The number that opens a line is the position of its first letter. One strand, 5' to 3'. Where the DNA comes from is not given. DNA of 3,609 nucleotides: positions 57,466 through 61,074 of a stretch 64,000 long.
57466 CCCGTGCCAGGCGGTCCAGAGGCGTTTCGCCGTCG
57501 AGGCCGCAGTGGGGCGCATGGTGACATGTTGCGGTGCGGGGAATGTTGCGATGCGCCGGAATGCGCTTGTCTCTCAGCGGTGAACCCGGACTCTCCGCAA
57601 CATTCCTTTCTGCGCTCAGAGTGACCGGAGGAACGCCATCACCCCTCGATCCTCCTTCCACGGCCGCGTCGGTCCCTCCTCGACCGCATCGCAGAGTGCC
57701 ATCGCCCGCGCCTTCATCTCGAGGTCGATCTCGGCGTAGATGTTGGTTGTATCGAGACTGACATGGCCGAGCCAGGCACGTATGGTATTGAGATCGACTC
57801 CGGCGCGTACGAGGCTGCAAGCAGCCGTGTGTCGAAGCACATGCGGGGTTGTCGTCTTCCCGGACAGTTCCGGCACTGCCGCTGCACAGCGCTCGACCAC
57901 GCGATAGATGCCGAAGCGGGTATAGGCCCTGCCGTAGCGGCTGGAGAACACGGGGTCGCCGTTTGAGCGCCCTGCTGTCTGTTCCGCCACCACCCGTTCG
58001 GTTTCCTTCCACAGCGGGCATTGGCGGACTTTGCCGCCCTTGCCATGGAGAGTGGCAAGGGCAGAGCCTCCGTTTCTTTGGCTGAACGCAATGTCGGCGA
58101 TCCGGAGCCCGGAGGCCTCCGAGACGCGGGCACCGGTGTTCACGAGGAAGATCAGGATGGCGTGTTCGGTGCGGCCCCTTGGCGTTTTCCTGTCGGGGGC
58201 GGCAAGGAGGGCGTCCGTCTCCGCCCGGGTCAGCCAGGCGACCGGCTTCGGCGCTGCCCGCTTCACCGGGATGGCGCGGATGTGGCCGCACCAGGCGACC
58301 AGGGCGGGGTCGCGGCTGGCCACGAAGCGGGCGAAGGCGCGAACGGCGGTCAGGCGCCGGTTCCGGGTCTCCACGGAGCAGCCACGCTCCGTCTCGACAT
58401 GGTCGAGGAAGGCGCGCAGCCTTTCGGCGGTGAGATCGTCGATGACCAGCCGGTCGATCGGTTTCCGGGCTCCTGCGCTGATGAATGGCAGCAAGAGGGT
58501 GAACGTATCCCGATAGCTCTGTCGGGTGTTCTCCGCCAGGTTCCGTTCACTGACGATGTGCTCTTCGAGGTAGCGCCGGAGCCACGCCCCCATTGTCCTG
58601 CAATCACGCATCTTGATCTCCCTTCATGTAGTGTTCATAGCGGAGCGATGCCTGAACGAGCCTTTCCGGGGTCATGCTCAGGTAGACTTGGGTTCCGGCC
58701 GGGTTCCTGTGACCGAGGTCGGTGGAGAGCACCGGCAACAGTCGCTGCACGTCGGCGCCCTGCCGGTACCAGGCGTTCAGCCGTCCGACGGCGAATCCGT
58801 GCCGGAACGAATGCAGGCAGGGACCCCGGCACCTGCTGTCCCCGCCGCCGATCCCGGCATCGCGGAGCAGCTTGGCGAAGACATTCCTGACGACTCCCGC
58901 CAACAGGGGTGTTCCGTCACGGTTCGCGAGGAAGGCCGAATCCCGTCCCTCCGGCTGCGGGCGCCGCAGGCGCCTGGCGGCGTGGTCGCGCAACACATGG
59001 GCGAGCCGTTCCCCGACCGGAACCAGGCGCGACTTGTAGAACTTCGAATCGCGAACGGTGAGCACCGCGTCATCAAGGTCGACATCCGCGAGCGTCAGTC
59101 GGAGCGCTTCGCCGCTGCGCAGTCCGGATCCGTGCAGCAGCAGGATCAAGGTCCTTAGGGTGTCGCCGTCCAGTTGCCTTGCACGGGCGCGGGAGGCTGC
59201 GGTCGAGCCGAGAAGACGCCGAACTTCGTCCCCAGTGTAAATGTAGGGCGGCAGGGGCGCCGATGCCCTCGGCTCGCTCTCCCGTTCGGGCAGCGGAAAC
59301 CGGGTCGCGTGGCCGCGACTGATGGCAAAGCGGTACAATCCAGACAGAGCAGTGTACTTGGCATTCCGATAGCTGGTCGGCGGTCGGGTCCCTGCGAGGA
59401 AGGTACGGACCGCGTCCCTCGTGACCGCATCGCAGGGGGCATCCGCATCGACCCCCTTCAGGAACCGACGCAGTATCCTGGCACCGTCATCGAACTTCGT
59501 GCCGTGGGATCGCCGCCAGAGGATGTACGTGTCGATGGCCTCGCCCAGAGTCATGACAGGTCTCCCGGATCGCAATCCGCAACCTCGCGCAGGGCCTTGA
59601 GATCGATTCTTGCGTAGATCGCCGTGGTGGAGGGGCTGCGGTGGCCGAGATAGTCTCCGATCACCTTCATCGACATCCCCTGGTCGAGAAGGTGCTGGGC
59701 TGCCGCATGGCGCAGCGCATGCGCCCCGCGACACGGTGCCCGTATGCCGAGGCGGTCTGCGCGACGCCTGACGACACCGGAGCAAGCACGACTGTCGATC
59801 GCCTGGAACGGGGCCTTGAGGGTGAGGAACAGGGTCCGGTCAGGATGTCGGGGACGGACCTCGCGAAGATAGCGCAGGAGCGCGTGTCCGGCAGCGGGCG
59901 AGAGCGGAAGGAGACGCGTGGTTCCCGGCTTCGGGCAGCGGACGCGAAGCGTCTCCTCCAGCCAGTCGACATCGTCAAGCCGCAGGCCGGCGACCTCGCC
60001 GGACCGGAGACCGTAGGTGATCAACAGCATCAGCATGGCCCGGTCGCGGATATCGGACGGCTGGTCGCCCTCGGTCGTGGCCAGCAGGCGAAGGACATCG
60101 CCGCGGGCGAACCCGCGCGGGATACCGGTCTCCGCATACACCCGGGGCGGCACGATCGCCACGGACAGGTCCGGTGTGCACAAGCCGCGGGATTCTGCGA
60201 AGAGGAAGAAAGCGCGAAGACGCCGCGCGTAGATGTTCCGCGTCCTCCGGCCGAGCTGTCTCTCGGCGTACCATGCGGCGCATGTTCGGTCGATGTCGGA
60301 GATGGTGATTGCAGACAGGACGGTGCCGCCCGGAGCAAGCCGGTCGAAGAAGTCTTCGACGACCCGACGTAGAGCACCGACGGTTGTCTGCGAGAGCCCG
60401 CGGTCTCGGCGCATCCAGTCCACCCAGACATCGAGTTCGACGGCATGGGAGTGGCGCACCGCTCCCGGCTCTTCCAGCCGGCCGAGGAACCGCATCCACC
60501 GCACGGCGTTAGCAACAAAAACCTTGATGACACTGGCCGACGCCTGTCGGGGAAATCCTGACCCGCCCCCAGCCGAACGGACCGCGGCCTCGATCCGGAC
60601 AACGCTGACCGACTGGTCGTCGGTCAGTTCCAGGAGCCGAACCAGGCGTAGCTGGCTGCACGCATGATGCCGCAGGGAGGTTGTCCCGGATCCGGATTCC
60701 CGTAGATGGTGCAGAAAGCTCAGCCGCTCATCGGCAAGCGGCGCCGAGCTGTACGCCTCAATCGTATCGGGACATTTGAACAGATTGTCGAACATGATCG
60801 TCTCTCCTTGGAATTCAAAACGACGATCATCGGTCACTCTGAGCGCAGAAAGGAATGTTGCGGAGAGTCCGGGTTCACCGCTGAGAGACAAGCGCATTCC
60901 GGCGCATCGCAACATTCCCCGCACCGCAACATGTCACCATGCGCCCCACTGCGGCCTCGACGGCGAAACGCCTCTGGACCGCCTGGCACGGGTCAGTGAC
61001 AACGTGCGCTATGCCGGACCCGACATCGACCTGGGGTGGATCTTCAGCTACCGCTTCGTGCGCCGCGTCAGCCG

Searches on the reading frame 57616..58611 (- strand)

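Call 35: search_protein_families(library=pfam, proteins=[window:57616-58611:-], max_evalue=0.001)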
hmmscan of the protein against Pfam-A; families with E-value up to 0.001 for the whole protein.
window:57616-58611:- (331 aa): 3 families
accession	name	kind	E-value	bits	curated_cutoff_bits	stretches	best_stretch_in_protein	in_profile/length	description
PF00589.27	Phage_integrase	-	2e-25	90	27.1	1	126-296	2-169/172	Phage integrase family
PF02899.23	Phage_int_SAM_1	-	1.3e-08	35.5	22.3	1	16-99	5-81/83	Phage integrase, N-terminal SAM-like domain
PF13495.12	Phage_int_SAM_4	-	2.3e-05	25.1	27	1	21-100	10-81/85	Phage integrase, N-terminal SAM-like domain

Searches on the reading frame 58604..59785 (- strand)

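Call 61: search_protein_families(library=pfam, proteins=[window:58604-59785:-], max_evalue=0.001)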
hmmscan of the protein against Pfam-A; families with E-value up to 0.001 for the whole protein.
window:58604-59785:- (393 aa): 1 family
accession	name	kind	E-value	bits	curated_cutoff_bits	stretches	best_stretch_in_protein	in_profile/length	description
PF00589.27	Phage_integrase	-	2.6e-17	63.6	27.1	1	185-373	5-170/172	Phage integrase family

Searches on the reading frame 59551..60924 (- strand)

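Call 61: search_protein_families(library=pfam, proteins=[window:59551-60924:-], max_evalue=0.001)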
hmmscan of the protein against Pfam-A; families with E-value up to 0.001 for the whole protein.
window:59551-60924:- (457 aa): 2 families
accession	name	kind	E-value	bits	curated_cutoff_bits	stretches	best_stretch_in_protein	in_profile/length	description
PF00589.27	Phage_integrase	-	1.3e-28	100.3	27.1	1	276-440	7-168/172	Phage integrase family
PF02899.23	Phage_int_SAM_1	-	4.4e-08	33.7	22.3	1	166-247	3-83/83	Phage integrase, N-terminal SAM-like domain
